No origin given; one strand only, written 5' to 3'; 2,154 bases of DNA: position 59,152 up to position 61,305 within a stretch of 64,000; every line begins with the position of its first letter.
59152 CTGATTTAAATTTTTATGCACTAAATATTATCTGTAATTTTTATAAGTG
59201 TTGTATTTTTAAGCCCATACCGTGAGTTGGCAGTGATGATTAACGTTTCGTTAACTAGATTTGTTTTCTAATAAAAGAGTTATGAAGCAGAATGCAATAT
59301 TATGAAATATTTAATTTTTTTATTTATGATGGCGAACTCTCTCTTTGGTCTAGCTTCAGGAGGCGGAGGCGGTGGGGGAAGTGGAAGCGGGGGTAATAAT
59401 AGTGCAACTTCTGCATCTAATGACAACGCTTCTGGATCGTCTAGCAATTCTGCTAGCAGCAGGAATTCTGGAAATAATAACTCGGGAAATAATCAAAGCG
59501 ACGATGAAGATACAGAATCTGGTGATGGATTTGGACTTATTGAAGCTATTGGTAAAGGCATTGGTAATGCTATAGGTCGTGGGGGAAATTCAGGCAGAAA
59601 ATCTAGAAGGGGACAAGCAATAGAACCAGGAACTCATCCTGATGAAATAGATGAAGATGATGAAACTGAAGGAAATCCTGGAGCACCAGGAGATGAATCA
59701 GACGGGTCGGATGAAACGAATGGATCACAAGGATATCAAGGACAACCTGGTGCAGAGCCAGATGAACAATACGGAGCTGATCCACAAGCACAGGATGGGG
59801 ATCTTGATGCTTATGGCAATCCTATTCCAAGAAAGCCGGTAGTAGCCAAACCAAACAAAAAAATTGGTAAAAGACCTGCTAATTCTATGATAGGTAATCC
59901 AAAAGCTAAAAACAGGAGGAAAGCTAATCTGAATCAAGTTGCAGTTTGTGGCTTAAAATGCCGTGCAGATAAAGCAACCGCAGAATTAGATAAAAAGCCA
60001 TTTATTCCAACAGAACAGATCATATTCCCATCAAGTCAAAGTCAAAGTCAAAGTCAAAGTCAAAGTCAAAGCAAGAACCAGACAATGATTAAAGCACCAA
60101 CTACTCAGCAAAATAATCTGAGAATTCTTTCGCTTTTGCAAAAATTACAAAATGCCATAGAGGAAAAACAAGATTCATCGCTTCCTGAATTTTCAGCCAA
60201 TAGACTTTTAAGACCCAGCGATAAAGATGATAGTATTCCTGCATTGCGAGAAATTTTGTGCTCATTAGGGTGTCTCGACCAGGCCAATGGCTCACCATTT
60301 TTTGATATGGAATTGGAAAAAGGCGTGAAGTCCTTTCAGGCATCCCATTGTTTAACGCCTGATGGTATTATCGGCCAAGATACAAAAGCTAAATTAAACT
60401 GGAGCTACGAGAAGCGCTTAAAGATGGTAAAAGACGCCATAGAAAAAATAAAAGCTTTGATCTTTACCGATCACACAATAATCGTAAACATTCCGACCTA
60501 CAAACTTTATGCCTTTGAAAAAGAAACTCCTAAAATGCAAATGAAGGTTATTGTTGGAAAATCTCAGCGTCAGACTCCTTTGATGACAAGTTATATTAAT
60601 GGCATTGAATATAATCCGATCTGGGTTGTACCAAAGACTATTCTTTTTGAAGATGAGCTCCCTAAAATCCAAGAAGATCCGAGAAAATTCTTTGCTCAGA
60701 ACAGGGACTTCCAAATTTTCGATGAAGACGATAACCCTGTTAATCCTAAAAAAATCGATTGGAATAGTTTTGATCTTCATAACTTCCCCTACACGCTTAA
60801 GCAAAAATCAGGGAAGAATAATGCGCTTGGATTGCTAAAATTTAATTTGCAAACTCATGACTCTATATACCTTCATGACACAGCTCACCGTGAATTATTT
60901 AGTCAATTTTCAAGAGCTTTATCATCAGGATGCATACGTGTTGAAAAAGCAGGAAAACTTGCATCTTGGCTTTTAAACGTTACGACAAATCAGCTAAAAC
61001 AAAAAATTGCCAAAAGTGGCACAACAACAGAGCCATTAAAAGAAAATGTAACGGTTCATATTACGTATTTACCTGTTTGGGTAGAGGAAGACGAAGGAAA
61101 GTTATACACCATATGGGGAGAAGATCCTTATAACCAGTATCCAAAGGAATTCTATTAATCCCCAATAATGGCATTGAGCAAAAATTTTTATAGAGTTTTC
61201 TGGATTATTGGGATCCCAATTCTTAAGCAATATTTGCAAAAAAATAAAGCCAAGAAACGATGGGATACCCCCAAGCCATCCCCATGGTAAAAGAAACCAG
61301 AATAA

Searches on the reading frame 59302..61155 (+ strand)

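Call 60: search_protein_families(library=pfam, proteins=[window:59302-61155:+], max_evalue=0.001)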
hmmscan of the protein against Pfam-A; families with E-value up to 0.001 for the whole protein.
window:59302-61155:+ (618 aa): 2 families
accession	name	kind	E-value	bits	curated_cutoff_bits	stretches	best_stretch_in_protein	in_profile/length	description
PF03734.19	YkuD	-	1.7e-21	77.8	23.4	1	391-561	2-142/146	L,D-transpeptidase catalytic domain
PF01471.23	PG_binding_1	-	4.2e-07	30.5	23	1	311-365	4-57/57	Putative peptidoglycan binding domain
